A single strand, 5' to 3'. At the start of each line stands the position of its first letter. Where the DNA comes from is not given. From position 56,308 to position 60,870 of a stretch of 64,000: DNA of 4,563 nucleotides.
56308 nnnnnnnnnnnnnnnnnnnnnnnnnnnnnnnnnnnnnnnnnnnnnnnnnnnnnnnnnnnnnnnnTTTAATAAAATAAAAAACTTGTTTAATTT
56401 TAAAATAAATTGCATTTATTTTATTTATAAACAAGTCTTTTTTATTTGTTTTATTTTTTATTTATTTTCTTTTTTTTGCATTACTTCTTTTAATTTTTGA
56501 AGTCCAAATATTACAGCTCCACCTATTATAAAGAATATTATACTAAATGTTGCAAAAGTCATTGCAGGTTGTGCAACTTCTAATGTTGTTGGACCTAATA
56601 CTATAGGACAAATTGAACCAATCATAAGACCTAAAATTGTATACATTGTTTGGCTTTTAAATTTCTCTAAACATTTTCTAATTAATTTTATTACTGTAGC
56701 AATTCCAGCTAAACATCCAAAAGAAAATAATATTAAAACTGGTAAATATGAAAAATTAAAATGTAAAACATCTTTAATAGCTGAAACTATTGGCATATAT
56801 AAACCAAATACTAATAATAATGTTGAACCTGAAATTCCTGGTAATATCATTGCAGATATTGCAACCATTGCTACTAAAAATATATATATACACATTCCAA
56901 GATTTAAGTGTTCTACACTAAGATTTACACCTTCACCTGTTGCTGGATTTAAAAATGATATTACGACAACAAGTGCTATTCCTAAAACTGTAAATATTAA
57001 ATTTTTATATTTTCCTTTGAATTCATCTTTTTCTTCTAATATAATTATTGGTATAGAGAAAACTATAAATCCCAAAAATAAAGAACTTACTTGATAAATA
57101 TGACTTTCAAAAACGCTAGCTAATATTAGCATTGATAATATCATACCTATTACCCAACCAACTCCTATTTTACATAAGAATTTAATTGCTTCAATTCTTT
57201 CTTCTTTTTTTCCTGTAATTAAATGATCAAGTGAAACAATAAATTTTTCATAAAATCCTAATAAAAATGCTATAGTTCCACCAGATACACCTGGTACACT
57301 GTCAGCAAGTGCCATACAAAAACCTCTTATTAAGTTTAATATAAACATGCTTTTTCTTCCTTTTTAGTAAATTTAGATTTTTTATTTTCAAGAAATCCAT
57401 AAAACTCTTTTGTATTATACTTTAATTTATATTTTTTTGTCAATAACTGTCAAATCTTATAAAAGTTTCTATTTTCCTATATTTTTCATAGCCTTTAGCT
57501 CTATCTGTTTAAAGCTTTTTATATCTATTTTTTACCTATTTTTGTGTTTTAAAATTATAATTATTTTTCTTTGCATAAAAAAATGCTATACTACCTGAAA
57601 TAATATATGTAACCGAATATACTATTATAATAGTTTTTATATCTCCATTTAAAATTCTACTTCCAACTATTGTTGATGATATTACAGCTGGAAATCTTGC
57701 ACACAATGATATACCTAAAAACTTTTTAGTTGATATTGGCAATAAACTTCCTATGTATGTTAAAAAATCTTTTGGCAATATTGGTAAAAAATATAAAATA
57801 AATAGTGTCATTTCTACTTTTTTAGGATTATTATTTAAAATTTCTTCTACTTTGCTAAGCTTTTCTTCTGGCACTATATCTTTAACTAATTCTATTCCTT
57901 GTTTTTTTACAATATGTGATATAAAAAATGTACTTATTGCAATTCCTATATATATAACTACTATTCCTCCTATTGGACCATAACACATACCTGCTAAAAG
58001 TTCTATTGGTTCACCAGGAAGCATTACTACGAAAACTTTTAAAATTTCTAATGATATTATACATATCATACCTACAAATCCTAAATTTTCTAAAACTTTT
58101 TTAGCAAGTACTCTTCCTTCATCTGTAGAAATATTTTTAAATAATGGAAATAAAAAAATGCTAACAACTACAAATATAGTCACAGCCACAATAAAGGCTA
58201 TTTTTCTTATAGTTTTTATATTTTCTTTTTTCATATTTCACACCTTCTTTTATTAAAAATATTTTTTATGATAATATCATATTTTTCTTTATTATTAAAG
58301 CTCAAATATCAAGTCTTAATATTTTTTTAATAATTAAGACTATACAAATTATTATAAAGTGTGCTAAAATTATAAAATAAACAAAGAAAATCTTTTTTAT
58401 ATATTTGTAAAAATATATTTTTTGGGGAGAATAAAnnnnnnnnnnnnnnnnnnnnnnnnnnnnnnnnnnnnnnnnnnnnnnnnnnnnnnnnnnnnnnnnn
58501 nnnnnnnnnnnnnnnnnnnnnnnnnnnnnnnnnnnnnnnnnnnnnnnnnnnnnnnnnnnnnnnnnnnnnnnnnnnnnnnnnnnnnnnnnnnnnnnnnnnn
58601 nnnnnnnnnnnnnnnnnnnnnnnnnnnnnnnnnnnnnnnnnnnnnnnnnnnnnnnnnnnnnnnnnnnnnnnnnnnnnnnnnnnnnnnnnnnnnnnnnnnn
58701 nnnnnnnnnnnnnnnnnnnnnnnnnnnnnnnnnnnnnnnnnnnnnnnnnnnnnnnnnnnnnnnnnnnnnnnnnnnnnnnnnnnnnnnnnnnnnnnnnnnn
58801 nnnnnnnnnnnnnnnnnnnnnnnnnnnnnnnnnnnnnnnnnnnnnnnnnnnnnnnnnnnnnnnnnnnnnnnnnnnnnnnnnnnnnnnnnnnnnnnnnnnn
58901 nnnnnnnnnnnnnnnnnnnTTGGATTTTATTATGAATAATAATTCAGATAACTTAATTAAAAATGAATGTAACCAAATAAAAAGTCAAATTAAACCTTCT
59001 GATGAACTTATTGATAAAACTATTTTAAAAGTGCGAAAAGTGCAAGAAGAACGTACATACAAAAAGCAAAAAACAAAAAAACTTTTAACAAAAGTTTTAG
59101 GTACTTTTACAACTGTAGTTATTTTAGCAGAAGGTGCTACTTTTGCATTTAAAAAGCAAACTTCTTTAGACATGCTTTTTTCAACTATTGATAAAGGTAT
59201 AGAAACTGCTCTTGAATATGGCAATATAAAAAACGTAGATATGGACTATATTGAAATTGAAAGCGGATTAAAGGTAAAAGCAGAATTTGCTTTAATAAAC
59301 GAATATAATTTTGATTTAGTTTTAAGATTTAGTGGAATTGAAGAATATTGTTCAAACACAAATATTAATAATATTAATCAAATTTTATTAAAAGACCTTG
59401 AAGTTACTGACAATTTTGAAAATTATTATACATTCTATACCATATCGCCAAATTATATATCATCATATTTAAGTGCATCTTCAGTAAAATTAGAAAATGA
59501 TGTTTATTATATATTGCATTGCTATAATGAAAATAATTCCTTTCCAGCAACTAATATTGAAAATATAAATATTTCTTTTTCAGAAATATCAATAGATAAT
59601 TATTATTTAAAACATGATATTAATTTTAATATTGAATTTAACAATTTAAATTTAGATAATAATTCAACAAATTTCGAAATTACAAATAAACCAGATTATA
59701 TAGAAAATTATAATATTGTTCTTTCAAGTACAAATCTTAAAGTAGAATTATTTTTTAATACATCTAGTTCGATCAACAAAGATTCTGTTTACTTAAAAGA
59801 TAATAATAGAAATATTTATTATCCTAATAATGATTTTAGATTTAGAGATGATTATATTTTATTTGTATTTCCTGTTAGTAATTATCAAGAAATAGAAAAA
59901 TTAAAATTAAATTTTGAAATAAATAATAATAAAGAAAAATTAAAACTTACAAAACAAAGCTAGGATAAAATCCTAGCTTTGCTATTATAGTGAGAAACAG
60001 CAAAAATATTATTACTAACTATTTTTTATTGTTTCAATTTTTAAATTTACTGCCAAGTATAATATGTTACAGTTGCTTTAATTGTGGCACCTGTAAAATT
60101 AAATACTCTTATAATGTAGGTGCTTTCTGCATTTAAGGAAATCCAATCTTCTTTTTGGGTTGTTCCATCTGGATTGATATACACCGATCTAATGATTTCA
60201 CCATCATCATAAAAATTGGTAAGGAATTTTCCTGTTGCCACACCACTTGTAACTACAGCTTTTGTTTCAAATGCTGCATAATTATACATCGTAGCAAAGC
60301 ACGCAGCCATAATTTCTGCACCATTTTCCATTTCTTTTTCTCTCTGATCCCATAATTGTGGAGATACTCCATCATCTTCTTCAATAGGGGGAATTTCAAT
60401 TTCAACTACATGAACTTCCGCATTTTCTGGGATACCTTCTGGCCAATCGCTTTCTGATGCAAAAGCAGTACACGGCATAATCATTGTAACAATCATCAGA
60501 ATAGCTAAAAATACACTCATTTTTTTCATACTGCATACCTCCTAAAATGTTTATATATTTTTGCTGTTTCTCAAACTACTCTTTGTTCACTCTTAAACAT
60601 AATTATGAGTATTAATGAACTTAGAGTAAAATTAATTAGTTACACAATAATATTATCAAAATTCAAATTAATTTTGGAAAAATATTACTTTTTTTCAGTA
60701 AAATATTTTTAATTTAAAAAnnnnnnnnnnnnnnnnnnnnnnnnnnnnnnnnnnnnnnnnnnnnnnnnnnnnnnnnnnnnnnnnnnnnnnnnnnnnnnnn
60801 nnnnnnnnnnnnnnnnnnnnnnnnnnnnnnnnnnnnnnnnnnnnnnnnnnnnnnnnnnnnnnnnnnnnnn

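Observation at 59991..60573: Whole secreted-protein gene bracketed by a perfect 19-bp inverted repeat (candidate invertible gene switch or 5'/3'-UTR clamp)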

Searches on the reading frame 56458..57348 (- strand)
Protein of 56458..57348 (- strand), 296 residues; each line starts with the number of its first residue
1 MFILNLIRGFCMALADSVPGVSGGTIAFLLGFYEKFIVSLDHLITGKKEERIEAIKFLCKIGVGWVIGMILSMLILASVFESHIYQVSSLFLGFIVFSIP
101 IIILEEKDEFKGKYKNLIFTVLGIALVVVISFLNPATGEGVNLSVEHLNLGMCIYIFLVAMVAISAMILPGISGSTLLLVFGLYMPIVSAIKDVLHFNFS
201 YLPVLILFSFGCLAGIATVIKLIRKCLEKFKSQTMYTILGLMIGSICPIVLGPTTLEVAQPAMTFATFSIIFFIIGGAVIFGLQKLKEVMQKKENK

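Call 7: search_protein_families(library=pfam, proteins=[window:56458-57348:-], max_evalue=0.01)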
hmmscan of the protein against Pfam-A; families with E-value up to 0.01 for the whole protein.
window:56458-57348:- (296 aa): 1 family
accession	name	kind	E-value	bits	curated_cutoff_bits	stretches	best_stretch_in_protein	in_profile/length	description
PF04018.18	VCA0040-like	-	1.3e-54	185.8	26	1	12-262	1-241/246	Undecaprenyl phosphate translocase-like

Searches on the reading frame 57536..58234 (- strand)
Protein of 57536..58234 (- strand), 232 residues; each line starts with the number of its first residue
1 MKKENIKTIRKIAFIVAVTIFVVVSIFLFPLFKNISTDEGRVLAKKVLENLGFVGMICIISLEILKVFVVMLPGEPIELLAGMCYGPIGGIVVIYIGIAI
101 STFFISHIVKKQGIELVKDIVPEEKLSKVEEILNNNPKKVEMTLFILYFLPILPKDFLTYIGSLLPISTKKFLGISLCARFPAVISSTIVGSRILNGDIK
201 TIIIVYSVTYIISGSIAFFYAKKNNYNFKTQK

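Call 7: search_protein_families(library=pfam, proteins=[window:57536-58234:-], max_evalue=0.01)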
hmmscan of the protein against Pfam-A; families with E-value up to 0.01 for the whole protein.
window:57536-58234:- (232 aa): 1 family
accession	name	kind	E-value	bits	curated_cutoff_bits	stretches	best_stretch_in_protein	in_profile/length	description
PF09335.16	VTT_dom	-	3.5e-15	57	33.9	1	72-192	1-122/123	VTT domain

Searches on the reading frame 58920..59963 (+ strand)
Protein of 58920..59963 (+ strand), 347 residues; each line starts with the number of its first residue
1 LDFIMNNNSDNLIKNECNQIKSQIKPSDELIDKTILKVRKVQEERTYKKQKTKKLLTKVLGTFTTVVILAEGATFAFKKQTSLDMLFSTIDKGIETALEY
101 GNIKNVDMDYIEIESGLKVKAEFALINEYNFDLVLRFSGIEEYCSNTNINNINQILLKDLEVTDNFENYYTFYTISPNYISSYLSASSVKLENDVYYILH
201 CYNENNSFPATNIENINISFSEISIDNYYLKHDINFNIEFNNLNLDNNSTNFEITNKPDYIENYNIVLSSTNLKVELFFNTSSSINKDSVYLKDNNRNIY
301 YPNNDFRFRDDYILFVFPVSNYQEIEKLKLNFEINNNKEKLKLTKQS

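Call 7: search_protein_families(library=pfam, proteins=[window:58920-59963:+], max_evalue=0.01)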
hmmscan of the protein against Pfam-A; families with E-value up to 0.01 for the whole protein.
window:58920-59963:+ (347 aa): 0 families

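Call 40: find_related_loci(query=A2, collection=genome_contigs, flank=5000)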
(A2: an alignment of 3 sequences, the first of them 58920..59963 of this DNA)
Query A2 (347 aa) in genome_contigs; peptide patterns used: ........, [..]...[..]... (x = any residue, [..] = any of these).
216 stretches matched a pattern, but none encodes a relative of the query by tblastn (E <= 1e-3).

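Call 41: find_related_loci(query=A2, collection=metagenome_contigs, flank=5000)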
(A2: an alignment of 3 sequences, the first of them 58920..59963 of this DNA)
Query A2 (347 aa) in metagenome_contigs; peptide patterns used: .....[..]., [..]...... (x = any residue, [..] = any of these).
600 stretches matched a pattern, but none encodes a relative of the query by tblastn (E <= 1e-3).

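Call 47: find_homologous_proteins(query=A2, max_evalue=1e-10)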
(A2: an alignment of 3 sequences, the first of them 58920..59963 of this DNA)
Query A2 (3 sequences) (347 aa, profile of the alignment): 12 proteins with E <= 1e-10 among 8000 candidates.
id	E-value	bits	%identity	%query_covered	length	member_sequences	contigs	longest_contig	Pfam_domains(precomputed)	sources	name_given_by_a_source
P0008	5.1e-192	656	65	99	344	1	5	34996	-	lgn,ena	-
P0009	4.8e-184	629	55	96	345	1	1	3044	-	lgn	-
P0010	1.6e-183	628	97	99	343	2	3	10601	-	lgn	-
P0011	5.4e-175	600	64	99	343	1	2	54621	-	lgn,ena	-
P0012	1.6e-142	493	56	99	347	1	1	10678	-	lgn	-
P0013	4.2e-126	439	53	95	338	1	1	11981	-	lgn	-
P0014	1.3e-102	361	45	93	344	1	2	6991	-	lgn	-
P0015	3.7e-101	357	46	94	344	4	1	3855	-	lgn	-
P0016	5.4e-100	353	44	98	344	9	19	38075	-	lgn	-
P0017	6.1e-95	336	42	98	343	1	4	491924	-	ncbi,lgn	-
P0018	7.2e-80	287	40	98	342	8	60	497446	-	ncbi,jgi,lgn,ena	-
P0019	4.8e-62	228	47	52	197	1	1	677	-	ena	-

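Call 48: find_encoding_contigs(protein=P0012, flank=3500, max_places=3)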
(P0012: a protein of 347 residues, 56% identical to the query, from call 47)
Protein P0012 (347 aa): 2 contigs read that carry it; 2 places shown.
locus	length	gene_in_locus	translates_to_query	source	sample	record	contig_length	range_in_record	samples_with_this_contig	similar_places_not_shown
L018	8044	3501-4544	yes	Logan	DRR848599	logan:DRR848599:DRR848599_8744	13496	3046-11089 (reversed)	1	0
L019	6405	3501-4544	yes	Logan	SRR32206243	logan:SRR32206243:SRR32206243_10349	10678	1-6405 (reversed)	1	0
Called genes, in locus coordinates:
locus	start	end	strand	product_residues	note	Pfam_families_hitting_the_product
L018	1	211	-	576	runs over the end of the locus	PF00501:AMP-binding, PF23562:AMP-binding_C_3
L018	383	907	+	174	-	PF08876:DUF1836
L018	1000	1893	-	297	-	PF04018:VCA0040-like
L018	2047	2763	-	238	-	PF09335:VTT_dom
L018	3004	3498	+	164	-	PF04542:Sigma70_r2 (weak), PF08281:Sigma70_r4_2, PF04545:Sigma70_r4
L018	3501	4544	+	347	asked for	-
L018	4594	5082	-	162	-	-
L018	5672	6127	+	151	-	-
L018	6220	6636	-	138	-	-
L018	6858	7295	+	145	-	-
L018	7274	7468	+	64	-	-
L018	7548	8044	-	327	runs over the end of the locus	PF25990:Beta-barrel_YknX (weak), PF25967:RND-MFP_C, PF25975:CzcB_C, PF25989:YknX_C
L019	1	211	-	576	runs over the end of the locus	PF00501:AMP-binding, PF23562:AMP-binding_C_3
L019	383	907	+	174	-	PF08876:DUF1836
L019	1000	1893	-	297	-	PF04018:VCA0040-like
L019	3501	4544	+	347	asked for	-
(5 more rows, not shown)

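Call 49: find_encoding_contigs(protein=P0013, flank=3500, max_places=3)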
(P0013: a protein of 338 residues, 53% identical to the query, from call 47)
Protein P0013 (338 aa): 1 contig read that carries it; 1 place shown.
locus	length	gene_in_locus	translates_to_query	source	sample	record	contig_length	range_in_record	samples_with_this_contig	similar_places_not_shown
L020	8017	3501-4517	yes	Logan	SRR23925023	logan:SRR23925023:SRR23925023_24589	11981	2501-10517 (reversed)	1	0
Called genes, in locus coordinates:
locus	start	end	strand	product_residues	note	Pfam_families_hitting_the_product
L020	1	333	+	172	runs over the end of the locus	PF08876:DUF1836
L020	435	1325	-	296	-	PF04018:VCA0040-like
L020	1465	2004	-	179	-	PF09335:VTT_dom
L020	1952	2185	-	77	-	-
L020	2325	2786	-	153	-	-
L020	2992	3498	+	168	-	PF04542:Sigma70_r2, PF08281:Sigma70_r4_2, PF04545:Sigma70_r4 (weak)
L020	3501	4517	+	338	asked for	-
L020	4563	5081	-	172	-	-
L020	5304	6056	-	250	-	-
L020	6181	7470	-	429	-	PF12704:MacB_PCD, PF02687:FtsX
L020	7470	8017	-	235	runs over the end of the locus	PF00005:ABC_tran, PF02463:SMC_N (faint), PF13304:AAA_21 (faint)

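Call 52: find_encoding_contigs(protein=P0016, flank=3000, max_places=3)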
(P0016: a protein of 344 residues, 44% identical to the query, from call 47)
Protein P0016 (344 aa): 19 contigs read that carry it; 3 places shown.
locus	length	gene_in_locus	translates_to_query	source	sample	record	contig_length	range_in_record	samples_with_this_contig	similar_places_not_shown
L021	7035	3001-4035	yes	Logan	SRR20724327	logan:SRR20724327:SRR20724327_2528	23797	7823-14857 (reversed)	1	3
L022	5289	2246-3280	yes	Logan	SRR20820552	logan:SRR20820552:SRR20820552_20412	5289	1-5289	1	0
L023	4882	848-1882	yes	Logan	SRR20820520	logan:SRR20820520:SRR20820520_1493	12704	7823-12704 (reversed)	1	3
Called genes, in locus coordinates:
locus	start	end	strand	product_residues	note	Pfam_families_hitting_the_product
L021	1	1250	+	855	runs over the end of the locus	PF11897:DUF3417, PF00343:Phosphorylase, PF28476:GlgP_C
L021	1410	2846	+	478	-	PF00224:PK, PF02887:PK_C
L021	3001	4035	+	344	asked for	-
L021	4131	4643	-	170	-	-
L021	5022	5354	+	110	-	PF11007:CotJA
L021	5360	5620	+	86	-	PF12652:CotJB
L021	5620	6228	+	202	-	PF05067:Mn_catalase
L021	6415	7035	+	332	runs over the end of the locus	PF20903:SPL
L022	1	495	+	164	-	?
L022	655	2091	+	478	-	PF00224:PK, PF02887:PK_C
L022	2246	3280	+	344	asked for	-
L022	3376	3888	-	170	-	-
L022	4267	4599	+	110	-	PF11007:CotJA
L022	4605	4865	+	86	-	PF12652:CotJB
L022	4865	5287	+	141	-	?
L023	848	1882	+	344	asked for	-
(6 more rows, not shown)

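Call 53: find_encoding_contigs(protein=P0014, flank=3000, max_places=2)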
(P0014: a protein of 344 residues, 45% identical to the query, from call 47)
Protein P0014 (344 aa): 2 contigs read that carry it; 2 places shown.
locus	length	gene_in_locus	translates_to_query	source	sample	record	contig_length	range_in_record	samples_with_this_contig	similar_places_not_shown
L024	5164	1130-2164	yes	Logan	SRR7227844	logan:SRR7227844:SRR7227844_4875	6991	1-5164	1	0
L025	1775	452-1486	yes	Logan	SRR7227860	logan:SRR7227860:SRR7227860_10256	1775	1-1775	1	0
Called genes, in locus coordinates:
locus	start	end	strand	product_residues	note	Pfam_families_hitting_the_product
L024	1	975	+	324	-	?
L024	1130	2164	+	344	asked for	-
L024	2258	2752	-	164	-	-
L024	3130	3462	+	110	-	PF11007:CotJA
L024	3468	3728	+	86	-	PF12652:CotJB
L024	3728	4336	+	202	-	PF05067:Mn_catalase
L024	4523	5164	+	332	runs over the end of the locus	PF20903:SPL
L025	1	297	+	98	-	?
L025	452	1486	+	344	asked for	-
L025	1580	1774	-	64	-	?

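Call 56: find_encoding_contigs(protein=P0018, flank=2500, max_places=8)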
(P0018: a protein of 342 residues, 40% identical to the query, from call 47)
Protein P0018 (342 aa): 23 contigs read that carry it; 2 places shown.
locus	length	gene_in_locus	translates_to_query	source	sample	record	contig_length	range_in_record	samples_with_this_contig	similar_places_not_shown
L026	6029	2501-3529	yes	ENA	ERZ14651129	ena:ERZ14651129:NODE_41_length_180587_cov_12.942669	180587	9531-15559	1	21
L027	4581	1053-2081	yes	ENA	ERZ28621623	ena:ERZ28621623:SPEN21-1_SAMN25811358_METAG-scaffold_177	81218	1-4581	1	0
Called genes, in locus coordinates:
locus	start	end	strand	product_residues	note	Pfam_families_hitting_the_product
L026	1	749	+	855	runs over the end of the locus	PF11897:DUF3417, PF00343:Phosphorylase, PF28476:GlgP_C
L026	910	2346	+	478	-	PF00224:PK, PF02887:PK_C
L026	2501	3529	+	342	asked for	-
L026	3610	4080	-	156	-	-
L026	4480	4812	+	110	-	PF11007:CotJA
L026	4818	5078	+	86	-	PF12652:CotJB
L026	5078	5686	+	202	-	PF05067:Mn_catalase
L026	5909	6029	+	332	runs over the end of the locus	PF20903:SPL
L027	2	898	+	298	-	?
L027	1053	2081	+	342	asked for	-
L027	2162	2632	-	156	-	-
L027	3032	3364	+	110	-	PF11007:CotJA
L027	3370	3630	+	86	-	PF12652:CotJB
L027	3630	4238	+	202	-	PF05067:Mn_catalase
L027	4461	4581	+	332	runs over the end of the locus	PF20903:SPL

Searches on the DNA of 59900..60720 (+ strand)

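Call 61: search_rna_families(source=window, start=59900, end=60720, threshold=evalue, max_evalue=1)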
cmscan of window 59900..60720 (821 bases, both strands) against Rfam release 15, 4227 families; matches with E-value up to 1: 1.
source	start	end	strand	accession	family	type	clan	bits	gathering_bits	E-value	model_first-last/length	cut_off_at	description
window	60221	60403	-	RF01849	alpha_tmRNA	Gene;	CL00001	13.3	50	0.082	1-355/355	no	Alphaproteobacteria transfer-messenger RNA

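Call 85: search_dna_similar(query=window:59940-60700:+, collection=plasmids, mode=distant, max_rows=8)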
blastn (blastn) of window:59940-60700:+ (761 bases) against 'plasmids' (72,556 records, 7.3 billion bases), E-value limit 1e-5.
No match.

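Call 86: search_dna_similar(query=window:59940-60700:+, collection=phages, mode=distant, max_rows=8)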
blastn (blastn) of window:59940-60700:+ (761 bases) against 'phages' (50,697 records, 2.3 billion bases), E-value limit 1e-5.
No match.
